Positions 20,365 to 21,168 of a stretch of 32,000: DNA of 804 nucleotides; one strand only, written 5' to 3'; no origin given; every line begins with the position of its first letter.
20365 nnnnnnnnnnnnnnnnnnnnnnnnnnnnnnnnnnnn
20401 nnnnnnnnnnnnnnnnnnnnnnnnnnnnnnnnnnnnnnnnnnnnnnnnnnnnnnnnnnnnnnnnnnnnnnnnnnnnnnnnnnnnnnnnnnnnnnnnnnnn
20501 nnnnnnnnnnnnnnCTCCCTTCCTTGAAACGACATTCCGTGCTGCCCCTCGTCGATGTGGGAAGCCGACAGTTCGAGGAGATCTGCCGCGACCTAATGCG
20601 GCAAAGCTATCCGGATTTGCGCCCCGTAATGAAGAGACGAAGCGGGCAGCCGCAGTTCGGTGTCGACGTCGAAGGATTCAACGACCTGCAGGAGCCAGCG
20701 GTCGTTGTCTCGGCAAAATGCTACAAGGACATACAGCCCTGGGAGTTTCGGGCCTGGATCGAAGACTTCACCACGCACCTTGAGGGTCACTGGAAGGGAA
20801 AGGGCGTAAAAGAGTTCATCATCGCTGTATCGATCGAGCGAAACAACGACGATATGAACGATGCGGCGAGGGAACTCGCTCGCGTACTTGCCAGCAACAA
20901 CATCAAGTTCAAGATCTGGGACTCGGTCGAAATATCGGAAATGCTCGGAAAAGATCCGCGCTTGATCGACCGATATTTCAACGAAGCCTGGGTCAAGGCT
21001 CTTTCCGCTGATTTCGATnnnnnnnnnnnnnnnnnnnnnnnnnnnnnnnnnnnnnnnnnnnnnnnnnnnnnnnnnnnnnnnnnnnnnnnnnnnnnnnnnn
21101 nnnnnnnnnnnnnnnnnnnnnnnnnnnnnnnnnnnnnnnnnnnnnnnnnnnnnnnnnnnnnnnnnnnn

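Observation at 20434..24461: The giant protein has an N-terminal Mrr-like nuclease module, a long helical body and no NTPase, making it a candidate uncharacterised conflict or defence protein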

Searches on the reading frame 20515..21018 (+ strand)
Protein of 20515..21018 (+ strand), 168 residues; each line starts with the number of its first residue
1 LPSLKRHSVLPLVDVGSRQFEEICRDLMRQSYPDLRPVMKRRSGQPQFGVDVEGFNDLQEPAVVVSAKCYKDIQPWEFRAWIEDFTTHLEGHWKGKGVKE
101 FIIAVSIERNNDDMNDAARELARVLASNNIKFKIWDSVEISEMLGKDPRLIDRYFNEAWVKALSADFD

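Call 40: search_solved_structures(query=A4, max_evalue=10, show_alignments=3)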
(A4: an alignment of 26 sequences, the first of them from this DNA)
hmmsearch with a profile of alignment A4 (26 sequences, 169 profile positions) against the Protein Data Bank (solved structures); distinct sequences matched with E-value up to 10: 11.
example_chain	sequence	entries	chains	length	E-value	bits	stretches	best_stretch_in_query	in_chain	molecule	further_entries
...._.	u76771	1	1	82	0.054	16.3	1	62-94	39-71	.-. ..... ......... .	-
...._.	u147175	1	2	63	0.058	16.2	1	62-92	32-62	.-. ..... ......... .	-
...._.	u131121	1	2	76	0.06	16.2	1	62-93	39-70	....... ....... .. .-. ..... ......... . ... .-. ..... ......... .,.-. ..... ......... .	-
1bo0_A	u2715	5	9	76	0.066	16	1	63-93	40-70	PROTEIN (MONOCYTE CHEMOATTRACTANT PROTEIN-3) | MONOCYTE CHEMOATTRACTANT PROTEIN 3 | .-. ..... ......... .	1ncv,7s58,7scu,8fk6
8fj3_B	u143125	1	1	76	0.066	16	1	63-93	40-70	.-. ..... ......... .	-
8fk8_B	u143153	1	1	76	0.14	14.9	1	63-93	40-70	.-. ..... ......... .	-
6z1p_BE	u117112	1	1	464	0.2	14.5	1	41-76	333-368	mS45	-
7zvs_A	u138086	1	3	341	0.3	13.9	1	17-69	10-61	Venus kinase receptor 2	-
9e78_1H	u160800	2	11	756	0.55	13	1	70-111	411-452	RIB72A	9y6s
8ap6_G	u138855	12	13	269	0.67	12.7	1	76-150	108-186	ATPTB3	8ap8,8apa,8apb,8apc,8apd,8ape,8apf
2mtd_A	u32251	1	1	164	1.2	11.9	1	108-152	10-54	Decorin binding protein A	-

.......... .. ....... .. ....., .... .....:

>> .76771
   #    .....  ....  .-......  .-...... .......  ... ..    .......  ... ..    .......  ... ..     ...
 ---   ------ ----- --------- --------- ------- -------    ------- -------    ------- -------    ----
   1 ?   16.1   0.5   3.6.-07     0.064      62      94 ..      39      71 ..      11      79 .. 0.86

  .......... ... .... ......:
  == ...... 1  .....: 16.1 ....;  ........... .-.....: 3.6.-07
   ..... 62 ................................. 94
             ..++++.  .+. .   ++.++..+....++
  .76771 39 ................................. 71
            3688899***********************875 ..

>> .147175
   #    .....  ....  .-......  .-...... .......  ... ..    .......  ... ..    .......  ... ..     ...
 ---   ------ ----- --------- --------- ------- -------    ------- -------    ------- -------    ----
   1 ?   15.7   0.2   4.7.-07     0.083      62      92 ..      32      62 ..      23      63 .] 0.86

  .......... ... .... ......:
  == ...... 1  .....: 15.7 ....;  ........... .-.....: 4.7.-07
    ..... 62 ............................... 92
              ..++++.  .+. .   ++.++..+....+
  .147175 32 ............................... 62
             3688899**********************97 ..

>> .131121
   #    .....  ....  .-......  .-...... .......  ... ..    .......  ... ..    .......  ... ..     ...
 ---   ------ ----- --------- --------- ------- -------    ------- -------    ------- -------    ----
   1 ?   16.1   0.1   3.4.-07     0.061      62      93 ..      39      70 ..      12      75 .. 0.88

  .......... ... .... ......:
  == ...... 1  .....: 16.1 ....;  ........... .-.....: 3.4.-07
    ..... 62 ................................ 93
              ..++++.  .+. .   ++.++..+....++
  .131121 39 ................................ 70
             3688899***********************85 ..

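Call 41: search_protein_families(library=pfam, alignment_id=A4, max_evalue=1)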
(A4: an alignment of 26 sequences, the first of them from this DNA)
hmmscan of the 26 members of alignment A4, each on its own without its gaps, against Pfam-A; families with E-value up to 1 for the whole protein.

A. member 1, seq(168 aa): 2 families
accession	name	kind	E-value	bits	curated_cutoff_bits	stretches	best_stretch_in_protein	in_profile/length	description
PF04471.18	Mrr_cat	-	0.00031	21.3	21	1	17-143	6-114/115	Restriction endonuclease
PF18661.6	AvrLm4-7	-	0.11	14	25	1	20-86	22-81/86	Avirulence Effector AvrLm4-7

B. families by the number of members that match (of 26 scanned): 16 families
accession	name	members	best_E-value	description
PF04471.18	Mrr_cat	20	6.8e-06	Restriction endonuclease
PF18661.6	AvrLm4-7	9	0.00075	Avirulence Effector AvrLm4-7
PF13156.12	Mrr_cat_2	2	4.6e-05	Restriction endonuclease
PF24610.1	DUF7623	2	0.053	Domain of unknown function (DUF7623)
PF00517.22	GP41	2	0.11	Retroviral envelope protein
PF02602.20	HEM4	1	0.038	Uroporphyrinogen-III synthase HemD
PF15917.11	Piezo_TM25-28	1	0.056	Piezo TM25-28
PF09585.15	Lin0512_fam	1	0.056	Conserved hypothetical protein (Lin0512_fam)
PF14535.12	AMP-binding_C_2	1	0.086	AMP-binding enzyme C-terminal domain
PF19381.4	DUF5956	1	0.1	Family of unknown function (DUF5956)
PF09386.16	ParD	1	0.14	Antitoxin ParD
PF17657.6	DNA_pol3_finger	1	0.16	Bacterial DNA polymerase III alpha subunit finger domain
PF03129.25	HGTP_anticodon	1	0.17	Anticodon binding domain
PF04627.18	ATP-synt_Eps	1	0.18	Mitochondrial ATP synthase epsilon chain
PF13200.12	DUF4015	1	0.18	Putative glycosyl hydrolase domain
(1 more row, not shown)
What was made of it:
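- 20536..21018 (+): Mrr-type PD-(D/E)xK nuclease head (residues ~35-195). Key residues: E48 (20575-77), D78 (20665-67), E80, S93 (20710-12) and K95 (20716-18). 20 of 26 relatives also hit it (call 41).
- On Mrr-type PD-(D/E)xK nucleases (Pfam Mrr_cat): 20 of 26 relatives match, best 6.8e-6 (call 41).
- The Pfam hit is at threshold on the window's own sequence, and 20 of 26 relatives also hit (call 41).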
